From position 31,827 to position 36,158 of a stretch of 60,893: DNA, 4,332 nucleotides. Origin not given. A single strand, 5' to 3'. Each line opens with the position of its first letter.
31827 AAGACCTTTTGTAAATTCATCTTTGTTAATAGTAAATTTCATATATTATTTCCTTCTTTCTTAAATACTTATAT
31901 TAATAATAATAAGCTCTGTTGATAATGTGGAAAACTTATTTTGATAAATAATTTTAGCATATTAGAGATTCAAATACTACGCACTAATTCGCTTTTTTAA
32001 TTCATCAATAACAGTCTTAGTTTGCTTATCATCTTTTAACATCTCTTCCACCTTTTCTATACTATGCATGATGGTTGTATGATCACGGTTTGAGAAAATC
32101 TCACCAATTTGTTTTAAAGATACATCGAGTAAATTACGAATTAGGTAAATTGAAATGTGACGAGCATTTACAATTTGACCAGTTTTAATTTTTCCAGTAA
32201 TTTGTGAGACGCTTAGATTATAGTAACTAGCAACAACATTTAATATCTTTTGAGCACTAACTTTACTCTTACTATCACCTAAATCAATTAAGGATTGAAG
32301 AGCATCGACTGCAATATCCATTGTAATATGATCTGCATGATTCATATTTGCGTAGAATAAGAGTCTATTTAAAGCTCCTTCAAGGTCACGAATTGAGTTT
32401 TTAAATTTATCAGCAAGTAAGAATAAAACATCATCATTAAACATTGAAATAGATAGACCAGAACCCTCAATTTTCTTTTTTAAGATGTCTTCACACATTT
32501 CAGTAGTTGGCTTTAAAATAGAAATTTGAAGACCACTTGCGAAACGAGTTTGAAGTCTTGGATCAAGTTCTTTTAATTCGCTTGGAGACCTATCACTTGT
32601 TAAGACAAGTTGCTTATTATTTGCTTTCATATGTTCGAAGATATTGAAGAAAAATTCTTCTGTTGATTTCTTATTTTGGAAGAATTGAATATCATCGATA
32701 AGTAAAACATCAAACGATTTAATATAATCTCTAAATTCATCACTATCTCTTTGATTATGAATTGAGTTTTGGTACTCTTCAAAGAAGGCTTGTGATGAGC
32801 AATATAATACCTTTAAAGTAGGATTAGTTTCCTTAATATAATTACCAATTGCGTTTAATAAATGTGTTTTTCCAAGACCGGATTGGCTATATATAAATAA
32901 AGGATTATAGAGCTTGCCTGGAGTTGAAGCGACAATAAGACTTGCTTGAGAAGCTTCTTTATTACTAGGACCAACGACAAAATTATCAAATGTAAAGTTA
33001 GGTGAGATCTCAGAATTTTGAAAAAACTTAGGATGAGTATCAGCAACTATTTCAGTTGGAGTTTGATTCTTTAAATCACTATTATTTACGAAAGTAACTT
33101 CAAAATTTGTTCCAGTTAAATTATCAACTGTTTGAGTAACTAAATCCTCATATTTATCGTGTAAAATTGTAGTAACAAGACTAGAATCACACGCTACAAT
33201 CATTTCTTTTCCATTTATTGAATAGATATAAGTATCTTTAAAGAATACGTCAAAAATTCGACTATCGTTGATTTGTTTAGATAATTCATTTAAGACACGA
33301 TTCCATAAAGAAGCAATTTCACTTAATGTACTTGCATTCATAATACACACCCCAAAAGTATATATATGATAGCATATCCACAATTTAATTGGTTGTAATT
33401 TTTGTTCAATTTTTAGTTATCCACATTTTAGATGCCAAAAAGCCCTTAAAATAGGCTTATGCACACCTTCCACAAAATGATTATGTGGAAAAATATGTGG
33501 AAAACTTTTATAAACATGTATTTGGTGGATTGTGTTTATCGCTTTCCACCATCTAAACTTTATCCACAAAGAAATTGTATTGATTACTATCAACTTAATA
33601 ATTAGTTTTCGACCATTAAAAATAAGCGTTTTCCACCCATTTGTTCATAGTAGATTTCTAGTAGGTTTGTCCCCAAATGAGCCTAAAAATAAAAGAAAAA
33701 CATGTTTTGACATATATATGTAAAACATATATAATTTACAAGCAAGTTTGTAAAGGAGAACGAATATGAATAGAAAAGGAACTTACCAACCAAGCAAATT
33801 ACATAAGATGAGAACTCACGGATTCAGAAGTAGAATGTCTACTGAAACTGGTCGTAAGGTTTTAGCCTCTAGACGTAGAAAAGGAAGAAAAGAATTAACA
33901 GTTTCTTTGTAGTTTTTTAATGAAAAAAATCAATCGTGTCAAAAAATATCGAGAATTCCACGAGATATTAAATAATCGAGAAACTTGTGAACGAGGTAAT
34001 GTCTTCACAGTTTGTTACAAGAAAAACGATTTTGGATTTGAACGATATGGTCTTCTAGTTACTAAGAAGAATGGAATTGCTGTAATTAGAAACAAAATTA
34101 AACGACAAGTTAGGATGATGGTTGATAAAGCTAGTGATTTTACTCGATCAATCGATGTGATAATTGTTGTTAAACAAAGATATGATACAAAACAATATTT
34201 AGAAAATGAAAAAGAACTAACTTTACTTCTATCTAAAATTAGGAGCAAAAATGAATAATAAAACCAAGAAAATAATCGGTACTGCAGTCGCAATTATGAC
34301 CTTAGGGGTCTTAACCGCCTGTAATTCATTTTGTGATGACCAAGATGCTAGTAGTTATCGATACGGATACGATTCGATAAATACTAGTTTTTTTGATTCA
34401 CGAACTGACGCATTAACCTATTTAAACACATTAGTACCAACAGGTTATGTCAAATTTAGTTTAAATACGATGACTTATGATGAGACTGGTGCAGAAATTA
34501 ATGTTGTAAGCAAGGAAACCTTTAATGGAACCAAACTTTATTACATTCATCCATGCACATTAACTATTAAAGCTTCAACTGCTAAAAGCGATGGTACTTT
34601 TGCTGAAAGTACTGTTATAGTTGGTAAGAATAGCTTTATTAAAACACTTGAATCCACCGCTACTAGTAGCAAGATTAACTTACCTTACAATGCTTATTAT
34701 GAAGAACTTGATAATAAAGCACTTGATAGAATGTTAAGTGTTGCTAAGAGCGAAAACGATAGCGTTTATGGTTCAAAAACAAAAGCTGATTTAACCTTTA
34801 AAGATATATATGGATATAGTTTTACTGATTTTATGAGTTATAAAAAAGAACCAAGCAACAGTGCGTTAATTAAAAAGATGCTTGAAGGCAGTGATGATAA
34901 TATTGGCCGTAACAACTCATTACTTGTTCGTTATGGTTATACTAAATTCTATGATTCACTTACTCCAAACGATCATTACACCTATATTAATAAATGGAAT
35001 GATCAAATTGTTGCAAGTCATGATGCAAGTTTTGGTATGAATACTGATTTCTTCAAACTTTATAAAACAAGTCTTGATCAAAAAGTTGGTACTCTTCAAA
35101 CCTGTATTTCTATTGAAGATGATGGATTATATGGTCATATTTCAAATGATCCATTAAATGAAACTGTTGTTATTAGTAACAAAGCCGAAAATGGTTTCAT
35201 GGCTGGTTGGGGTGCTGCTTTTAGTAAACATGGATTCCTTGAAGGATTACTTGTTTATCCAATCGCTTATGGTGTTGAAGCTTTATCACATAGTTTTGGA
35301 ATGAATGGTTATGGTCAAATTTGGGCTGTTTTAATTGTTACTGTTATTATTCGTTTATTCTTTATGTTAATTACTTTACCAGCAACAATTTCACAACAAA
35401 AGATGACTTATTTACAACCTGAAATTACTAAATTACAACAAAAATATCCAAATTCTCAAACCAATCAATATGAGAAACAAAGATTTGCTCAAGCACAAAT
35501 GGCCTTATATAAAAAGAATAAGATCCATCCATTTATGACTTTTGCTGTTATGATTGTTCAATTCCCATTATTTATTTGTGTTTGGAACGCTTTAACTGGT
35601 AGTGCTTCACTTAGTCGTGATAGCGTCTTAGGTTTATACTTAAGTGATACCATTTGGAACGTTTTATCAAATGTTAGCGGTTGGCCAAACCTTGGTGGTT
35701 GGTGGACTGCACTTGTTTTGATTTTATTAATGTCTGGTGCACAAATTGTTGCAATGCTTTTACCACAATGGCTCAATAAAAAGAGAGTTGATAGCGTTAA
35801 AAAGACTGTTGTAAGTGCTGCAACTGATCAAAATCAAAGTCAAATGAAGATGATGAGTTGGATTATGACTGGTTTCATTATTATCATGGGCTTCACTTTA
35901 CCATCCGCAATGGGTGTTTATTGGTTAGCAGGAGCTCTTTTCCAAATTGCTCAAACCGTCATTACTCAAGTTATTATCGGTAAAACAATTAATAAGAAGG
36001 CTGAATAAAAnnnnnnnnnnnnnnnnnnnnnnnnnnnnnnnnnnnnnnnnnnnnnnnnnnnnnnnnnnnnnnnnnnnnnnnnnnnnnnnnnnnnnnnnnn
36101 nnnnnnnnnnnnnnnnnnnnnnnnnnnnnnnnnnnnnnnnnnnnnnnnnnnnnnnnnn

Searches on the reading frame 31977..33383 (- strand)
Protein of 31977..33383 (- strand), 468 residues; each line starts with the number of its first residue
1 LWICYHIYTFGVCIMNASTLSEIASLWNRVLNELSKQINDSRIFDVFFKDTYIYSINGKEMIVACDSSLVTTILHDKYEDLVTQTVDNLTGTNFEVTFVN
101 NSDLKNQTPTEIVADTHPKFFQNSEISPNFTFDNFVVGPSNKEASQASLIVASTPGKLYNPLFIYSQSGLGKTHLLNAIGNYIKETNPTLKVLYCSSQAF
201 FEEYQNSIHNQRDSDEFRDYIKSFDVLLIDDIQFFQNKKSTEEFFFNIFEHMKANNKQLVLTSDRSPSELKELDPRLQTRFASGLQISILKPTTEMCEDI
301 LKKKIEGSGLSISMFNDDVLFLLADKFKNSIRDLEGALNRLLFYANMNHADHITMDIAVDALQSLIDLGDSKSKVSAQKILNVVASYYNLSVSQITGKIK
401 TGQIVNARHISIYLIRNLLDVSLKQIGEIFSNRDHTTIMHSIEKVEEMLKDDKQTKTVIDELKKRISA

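Call 70: search_protein_families(library=pfam, proteins=[window:31977-33383:-], max_evalue=0.00001)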
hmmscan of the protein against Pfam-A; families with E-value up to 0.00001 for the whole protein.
window:31977-33383:- (468 aa): 3 families
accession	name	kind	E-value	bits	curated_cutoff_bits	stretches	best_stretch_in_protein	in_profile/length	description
PF00308.24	Bac_DnaA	-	1.8e-58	197.8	23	1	128-287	3-161/162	Bacterial DnaA ATPAse domain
PF08299.17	Bac_DnaA_C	-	5.4e-24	84.4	31.5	1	378-445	2-69/69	Bacterial dnaA protein helix-turn-helix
PF01695.23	IstB_IS21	-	3.8e-06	27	24.1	1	166-269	99-198/238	IstB-like ATP binding protein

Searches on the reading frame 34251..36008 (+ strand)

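Call 70: search_protein_families(library=pfam, proteins=[window:34251-36008:+], max_evalue=0.00001)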
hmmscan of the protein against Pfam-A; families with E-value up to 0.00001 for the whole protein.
window:34251-36008:+ (585 aa): 1 family
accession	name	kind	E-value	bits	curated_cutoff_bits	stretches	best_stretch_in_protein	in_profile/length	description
PF02096.25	60KD_IMP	-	2.3e-31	109.4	35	1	357-573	2-162/163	60Kd inner membrane protein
